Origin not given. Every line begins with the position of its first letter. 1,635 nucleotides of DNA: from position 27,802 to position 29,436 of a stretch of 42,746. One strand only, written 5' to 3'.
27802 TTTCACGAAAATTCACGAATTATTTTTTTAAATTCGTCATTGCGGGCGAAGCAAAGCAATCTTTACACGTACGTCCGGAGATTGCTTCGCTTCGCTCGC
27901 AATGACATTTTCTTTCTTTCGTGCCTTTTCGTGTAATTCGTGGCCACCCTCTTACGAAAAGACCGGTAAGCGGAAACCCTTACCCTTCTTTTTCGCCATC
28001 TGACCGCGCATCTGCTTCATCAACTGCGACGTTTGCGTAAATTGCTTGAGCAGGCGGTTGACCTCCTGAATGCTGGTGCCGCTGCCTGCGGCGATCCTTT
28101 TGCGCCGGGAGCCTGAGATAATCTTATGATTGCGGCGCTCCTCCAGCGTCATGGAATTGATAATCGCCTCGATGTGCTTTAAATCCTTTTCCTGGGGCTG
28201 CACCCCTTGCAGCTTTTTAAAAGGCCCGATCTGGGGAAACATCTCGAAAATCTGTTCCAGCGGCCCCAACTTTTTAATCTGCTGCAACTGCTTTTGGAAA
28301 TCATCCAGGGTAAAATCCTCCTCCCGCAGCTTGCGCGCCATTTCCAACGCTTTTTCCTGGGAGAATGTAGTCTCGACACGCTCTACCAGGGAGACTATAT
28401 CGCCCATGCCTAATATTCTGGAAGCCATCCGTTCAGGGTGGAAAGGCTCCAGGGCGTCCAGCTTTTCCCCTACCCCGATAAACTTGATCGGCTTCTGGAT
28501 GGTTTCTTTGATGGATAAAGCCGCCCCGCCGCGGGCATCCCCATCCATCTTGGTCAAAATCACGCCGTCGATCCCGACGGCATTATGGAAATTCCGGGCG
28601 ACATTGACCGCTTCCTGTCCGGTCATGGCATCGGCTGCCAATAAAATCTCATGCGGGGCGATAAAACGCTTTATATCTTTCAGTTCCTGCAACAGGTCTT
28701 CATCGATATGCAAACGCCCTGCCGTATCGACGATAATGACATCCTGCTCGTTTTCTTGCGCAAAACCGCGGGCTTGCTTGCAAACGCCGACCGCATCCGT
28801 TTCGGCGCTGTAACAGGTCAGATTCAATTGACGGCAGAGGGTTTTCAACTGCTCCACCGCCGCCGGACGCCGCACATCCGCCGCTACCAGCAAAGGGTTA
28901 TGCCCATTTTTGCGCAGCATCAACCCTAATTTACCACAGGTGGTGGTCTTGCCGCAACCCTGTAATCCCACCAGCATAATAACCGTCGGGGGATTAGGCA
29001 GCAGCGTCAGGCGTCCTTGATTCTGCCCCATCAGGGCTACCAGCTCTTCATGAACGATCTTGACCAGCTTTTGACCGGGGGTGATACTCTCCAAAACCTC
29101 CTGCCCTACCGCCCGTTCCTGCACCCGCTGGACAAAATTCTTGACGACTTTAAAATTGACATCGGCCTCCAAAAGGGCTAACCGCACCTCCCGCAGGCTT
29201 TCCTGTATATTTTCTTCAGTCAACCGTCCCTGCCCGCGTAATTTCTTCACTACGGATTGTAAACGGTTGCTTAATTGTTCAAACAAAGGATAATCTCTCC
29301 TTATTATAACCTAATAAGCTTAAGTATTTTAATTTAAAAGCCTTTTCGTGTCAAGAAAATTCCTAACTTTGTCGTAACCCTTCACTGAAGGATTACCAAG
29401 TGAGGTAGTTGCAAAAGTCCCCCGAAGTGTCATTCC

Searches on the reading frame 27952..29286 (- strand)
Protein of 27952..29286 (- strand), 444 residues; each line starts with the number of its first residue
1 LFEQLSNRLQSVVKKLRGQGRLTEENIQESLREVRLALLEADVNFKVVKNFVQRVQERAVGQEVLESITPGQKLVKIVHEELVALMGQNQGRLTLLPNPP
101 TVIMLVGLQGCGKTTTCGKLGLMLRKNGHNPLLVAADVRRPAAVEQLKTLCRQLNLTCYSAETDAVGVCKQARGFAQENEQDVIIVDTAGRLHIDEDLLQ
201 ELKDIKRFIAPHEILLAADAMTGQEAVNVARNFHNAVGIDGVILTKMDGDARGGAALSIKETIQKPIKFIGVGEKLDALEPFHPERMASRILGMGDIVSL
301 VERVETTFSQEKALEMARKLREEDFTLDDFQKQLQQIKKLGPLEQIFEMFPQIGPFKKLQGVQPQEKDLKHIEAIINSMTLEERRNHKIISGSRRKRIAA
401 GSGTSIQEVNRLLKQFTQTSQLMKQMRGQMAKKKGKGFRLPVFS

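Call 34: search_protein_families(library=pfam, max_evalue=0.00001, proteins=[window:27952-29286:-])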
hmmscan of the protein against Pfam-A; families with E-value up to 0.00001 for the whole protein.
window:27952-29286:- (444 aa): 4 families
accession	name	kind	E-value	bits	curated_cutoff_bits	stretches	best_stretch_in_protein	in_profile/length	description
PF00448.28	SRP54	-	1.9e-74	250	22.7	1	100-293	1-196/196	SRP54-type protein, GTPase domain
PF02978.25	SRP_SPB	-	2.7e-35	121.1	27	1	324-423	1-91/91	Signal peptide binding domain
PF02881.24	SRP54_N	-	6.1e-25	87.7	22.4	1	5-82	1-75/75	SRP54-type protein, helical bundle domain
PF13401.12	AAA_22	-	8.6e-09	36.2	27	1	101-208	6-110/130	AAA domain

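Call 49: find_homologous_proteins(query=window:27952-29286:-, max_evalue=1e-50)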
Query window:27952-29286:- (444 aa): 8000 proteins with E <= 1e-50 among 8000 candidates; the best 120 are listed.
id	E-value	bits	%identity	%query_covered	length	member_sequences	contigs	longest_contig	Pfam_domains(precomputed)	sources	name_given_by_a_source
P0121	4.7e-284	959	100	100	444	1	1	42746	PF02881.25,PF02978.27,PF13401.13,PF00448.29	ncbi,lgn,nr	ncbi:MAG: signal recognition particle protein [Candidatus Schekmanbacteria bacterium]|nr:signal reco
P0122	3.1e-210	716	74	100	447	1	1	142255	PF02881.25,PF02978.27,PF13401.13,PF00448.29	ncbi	-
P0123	3.6e-168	578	61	99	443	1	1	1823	PF02881.25,PF02978.27,PF01656.30,PF13401.13,PF00448.29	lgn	-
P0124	2.6e-167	575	60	99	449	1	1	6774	PF06414.19,PF02881.25,PF02978.27,PF13604.13,PF13401.13,PF00448.29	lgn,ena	-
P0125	3.7e-167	575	60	99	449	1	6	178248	PF06414.19,PF02881.25,PF02978.27,PF13604.13,PF13401.13,PF00448.29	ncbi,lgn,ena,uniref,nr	ncbi:signal recognition particle protein [Anaeromusa acidaminophila]|uniref:signal recognition parti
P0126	1.3e-166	573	59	100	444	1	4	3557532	PF02881.25,PF02978.27,PF01656.30,PF13604.13,PF13401.13,PF00448.29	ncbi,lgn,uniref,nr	ncbi:signal recognition particle protein [Anoxybacter fermentans]|uniref:Signal recognition particle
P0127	1.5e-166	573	60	99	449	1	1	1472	PF02881.25,PF02978.27,PF01656.30,PF13604.13,PF13401.13,PF00448.29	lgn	-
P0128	1.7e-166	572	61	96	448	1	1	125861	PF02881.25,PF02978.27,PF13604.13,PF13401.13,PF00448.29,PF25199.2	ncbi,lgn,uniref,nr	ncbi:signal recognition particle protein [Selenihalanaerobacter shriftii]|uniref:Signal recognition 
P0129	1.8e-166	572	60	98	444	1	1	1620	PF02881.25,PF02978.27,PF01656.30,PF13401.13,PF00448.29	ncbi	-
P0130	3.0e-166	572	60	99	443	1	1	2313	PF02881.25,PF02978.27,PF01656.30,PF13401.13,PF00448.29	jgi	jgi:signal recognition particle subunit SRP54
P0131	1.3e-165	569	61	98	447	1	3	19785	PF02881.25,PF02978.27,PF13401.13,PF00448.29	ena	-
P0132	2.0e-165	569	60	99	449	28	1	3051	PF02881.25,PF02978.27,PF13604.13,PF13401.13,PF00448.29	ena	-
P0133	2.5e-165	569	59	99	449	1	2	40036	PF02881.25,PF02978.27,PF13401.13,PF00448.29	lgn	-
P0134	3.4e-165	568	62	99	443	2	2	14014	PF06414.19,PF02881.25,PF02978.27,PF01656.30,PF13401.13,PF00448.29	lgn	-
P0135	3.4e-165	568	60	96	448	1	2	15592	PF02881.25,PF02978.27,PF01656.30,PF13401.13,PF00448.29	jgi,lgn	-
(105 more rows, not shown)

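Call 50: find_encoding_contigs(protein=P0121, flank=2000, max_places=5)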
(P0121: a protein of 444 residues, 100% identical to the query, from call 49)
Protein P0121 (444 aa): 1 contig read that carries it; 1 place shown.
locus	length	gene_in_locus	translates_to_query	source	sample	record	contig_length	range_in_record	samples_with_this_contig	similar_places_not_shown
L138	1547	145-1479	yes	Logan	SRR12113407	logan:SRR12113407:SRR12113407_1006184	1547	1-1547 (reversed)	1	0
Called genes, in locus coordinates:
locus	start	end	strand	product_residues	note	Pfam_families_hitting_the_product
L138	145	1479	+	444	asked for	PF02881:SRP54_N, PF13401:AAA_22, PF00448:SRP54, PF02978:SRP_SPB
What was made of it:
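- Ffh alone was found, on a 1.5-kb Logan contig (call 50).
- Tried and rejected: Ffh was found only on a 1.5-kb Logan contig of SRR12113407 (call 50).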
